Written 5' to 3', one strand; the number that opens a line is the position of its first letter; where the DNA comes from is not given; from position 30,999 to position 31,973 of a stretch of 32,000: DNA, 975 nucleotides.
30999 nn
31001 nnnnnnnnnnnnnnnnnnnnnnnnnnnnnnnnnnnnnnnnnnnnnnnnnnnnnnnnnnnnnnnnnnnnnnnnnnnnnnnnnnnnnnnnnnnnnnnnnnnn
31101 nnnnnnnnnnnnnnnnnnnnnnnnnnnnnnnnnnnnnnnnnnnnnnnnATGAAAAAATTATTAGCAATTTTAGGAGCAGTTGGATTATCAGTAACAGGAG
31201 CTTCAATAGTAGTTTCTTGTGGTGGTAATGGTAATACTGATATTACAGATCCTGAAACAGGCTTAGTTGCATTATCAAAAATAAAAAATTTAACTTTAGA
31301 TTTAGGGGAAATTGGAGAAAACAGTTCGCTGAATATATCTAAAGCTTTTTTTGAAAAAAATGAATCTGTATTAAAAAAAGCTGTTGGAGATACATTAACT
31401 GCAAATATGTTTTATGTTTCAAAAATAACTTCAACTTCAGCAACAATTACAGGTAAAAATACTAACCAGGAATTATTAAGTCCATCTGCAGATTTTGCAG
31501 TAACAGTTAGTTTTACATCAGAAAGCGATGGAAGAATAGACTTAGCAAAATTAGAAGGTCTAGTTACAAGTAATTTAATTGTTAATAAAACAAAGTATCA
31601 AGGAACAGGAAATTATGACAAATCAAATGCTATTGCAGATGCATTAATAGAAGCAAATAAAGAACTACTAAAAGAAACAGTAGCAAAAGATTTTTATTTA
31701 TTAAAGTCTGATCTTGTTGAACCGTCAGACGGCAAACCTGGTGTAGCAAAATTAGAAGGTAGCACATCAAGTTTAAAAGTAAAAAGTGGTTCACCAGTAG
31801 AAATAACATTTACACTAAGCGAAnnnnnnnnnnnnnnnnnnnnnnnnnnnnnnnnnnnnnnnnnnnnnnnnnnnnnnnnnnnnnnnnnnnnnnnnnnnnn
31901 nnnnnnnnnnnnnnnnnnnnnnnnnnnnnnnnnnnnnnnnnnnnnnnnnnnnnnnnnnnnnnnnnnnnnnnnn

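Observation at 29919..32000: Tandem array of cassettes, each made of a promoter, purine-riboswitch-like aptamer, terminator and lipoprotein gene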

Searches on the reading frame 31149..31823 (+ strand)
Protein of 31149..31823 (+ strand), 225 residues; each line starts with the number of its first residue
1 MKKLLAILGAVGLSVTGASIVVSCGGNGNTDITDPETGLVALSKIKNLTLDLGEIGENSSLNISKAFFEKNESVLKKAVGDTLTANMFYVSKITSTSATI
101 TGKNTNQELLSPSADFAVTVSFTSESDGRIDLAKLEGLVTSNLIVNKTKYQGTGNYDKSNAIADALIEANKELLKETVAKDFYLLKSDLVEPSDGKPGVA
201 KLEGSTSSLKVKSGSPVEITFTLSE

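Call 22: find_encoding_contigs(protein=window:31149-31823:+, flank=10000, max_places=6)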
Protein seq(225 aa) (225 aa): 6 contigs read that carry it; 4 places shown.
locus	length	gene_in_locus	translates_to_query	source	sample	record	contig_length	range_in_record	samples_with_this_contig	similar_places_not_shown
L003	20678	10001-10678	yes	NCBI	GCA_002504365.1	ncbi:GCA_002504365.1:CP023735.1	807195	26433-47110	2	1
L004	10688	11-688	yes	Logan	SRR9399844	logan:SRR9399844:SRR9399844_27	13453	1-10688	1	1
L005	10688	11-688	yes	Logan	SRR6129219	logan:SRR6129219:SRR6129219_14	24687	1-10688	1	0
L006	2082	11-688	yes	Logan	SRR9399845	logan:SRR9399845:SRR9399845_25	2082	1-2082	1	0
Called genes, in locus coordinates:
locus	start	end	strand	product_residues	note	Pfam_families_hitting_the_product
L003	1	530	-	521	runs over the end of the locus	PF03606:DcuC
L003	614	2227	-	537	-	PF13520:AA_permease_2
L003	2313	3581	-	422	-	PF02403:Seryl_tRNA_N, PF00587:tRNA-synt_2b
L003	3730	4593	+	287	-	PF01430:HSP33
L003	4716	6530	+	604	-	PF13304:AAA_21 (faint), PF00005:ABC_tran, PF02463:SMC_N (weak)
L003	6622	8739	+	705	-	-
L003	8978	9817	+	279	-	-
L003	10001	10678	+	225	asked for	-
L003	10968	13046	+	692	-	-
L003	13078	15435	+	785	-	PF00005:ABC_tran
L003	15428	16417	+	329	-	PF00528:BPD_transp_1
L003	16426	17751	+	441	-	PF00528:BPD_transp_1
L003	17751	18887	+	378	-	PF00753:Lactamase_B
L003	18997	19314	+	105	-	PF08921:DUF1904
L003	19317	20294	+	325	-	PF01180:DHO_dh (faint), PF01207:Dus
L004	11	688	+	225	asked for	-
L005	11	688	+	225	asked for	-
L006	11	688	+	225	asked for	-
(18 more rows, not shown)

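Call 27: search_protein_families(library=pfam, max_evalue=1, proteins=[window:31149-31823:+])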
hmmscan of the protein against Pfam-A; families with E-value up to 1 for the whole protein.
seq(225 aa): 0 families

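Call 28: search_protein_families(library=ncbifam, max_evalue=1, proteins=[window:31149-31823:+])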
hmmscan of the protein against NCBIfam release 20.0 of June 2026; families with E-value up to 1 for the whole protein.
seq(225 aa): 5 families
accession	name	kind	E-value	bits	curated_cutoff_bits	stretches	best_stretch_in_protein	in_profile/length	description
NF038029.1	LP_plasma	domain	3.8e-09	36.9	24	1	1-24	1-24/24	lipoprotein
NF038030.1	spiralin_LP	equivalog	2.6e-07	30.6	140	1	1-28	1-27/239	spiralin lipoprotein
TIGR04547.1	Mollicu_LP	subfamily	0.00011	20.7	65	1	1-28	1-28/807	MOLPALP family lipoprotein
NF045726.2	XXplasma_LP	domain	0.0014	18.9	19.3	1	2-25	1-24/27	Vmc-like lipoprotein signal peptide domain-containing protein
TIGR03640.1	cas1_DVULG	exception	0.031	13.4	385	1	105-170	50-113/340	type I-C CRISPR-associated endonuclease Cas1c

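Call 45: find_homologous_proteins(query=window:31149-31823:+)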
Query seq(225 aa) (225 aa): 2 proteins with E <= 0.001 among 1197 candidates.
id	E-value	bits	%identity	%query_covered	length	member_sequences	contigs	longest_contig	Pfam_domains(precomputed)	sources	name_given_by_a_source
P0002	8.8e-124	429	94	100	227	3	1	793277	-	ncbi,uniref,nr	ncbi:hypothetical protein CG006_00085 [Mesoplasma florum]|uniref:lipoprotein n=1 Tax=Mesoplasma flor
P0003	1.8e-93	330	74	99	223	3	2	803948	-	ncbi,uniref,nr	ncbi:lipoprotein [Mesoplasma coleopterae]|uniref:lipoprotein n=1 Tax=Mesoplasma coleopterae TaxID=32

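Call 46: find_encoding_contigs(protein=P0003, flank=10000, max_places=3)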
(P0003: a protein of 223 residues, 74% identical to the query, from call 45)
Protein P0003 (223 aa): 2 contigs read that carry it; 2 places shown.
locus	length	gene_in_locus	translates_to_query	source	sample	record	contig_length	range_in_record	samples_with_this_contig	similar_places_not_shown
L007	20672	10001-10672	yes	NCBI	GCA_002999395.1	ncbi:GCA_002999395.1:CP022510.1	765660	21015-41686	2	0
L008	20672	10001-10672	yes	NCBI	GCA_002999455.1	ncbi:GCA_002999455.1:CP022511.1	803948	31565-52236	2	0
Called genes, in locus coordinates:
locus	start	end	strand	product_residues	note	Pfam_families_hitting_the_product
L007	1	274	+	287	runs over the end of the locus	PF01430:HSP33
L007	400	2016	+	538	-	PF13304:AAA_21 (faint), PF00005:ABC_tran, PF02463:SMC_N (weak)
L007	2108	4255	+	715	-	-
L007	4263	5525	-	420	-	PF00753:Lactamase_B (weak)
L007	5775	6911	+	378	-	PF04231:Endonuclease_1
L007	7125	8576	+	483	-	-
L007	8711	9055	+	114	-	-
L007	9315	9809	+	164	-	-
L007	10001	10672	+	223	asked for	-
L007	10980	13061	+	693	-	-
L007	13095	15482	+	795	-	PF00005:ABC_tran, PF13304:AAA_21 (faint), PF00005:ABC_tran, PF08402:TOBE_2 (faint)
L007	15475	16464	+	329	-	PF00528:BPD_transp_1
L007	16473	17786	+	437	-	PF00528:BPD_transp_1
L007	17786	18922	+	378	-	PF00753:Lactamase_B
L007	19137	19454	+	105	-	PF08921:DUF1904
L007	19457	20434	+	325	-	PF01180:DHO_dh (faint), PF01207:Dus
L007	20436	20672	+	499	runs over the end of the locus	PF01336:tRNA_anti-codon, PF00152:tRNA-synt_2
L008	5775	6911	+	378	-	PF04231:Endonuclease_1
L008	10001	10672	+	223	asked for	-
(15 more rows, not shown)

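Call 47: find_encoding_contigs(protein=P0002, flank=6000, max_places=2)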
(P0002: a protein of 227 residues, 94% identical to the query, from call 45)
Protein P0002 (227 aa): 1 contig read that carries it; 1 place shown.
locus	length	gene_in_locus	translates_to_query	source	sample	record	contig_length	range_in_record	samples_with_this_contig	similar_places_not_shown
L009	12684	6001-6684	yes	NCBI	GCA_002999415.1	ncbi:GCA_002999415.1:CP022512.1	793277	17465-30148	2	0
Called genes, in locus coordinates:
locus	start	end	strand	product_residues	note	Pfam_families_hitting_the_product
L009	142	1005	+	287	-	PF01430:HSP33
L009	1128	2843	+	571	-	PF13304:AAA_21 (faint), PF00005:ABC_tran, PF02463:SMC_N (weak)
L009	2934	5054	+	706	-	-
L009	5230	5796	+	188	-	-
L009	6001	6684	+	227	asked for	-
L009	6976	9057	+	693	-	-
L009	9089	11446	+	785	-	PF00005:ABC_tran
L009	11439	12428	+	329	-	PF00528:BPD_transp_1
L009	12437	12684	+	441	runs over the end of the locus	PF00528:BPD_transp_1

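Call 66: search_protein_representatives(protein=window:31221-31823:+)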
Query: 201 residues. Proteins with E-value up to 0.001 (for the whole library): 2; up to 1e-10: 1; up to 1e-30: 1. The best 2 are listed.
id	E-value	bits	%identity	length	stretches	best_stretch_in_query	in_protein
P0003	4.5e-82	290.4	74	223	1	1-199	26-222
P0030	3.4e-04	36.7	30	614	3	18-100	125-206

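Call 82: search_protein_families(library=pfam, max_evalue=0.01, proteins=[P0030])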
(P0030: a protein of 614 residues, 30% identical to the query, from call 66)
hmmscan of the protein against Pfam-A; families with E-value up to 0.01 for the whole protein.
P0030 (614 aa): 1 family
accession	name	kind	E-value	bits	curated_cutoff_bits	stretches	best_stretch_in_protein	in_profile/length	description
PF04231.19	Endonuclease_1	-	2.1e-26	93.6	25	1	331-566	2-235/235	Endonuclease I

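Call 88: find_encoding_contigs(protein=P0030, flank=4000, max_places=2)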
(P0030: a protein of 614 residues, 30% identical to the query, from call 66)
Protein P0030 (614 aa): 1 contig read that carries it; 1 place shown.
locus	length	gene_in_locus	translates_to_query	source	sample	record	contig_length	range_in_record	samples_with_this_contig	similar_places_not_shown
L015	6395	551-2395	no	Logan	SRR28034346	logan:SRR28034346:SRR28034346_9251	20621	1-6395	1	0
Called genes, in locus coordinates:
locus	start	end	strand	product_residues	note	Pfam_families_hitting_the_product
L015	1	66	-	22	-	?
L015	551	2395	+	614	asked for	PF04231:Endonuclease_1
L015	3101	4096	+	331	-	-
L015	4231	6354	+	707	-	-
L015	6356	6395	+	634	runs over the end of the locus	PF00005:ABC_tran, PF13304:AAA_21 (faint), PF00005:ABC_tran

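Call 105: predict_structure(alignment_id=A1)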
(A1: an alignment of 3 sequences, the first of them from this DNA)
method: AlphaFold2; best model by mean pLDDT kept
length: 225 residues; sequences in the alignment: 3
mean_pLDDT: 38.1   pTM: 0.34
mean pLDDT of the five models: 38.1, 32.3, 31.9, 31.2, 29.0
residues with pLDDT >= 90: 0; 70-90: 0; 50-70: 40; < 50: 185
segments of 3 or more residues with pLDDT < 50: 1-68, 74-118, 141-206, 223-225
pLDDT, mean of each block of 10 residues (from residue 1): 21 23 28 36 31 25 43 45 35 35 37 45 53 56 41 39 41 35 37 29 41 55 48
secondary structure, 60 per line:
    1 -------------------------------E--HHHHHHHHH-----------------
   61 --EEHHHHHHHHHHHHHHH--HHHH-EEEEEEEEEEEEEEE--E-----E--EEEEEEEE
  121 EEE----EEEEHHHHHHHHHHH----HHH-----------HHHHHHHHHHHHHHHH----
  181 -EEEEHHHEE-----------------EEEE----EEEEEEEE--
elements in order: H35-43 H65-79 H82-85 E87-101 E113-123 E128-131 H132-142 H161-176 E182-185 E208-211 E216-223

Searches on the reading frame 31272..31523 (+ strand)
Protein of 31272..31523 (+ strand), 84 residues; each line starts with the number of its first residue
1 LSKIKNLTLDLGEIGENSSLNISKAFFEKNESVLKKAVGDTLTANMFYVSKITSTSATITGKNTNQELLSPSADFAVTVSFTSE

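Call 92: search_solved_structures(query=A5, max_evalue=10)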
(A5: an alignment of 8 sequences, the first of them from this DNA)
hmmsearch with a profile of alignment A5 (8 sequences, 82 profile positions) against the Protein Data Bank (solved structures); distinct sequences matched with E-value up to 10: 4.
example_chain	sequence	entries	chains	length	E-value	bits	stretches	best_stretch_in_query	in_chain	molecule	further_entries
3nqy_A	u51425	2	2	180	0.62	13.4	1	29-63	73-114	Secreted metalloprotease Mcp02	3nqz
5tum_A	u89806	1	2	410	0.8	13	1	22-74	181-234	tetracycline destructase Tet(56)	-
9egp_B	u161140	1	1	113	1.7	12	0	49-80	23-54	Geopilin domain 2 protein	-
7evp_A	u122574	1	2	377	5.3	10.4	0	47-75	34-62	Beta sliding clamp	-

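Call 93: search_protein_families(library=pfam, alignment_id=A5, max_evalue=1)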
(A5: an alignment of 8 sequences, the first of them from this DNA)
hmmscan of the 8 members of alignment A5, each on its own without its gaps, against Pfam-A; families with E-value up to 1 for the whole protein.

A. member 1, seq(84 aa): 0 families

B. families by the number of members that match (of 8 scanned): 3 families
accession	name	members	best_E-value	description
PF18938.6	aRib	1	0.017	Atypical Rib domain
PF23653.1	DUF7149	1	0.026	Domain of unknown function (DUF7149)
PF00167.24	FGF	1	0.13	Fibroblast growth factor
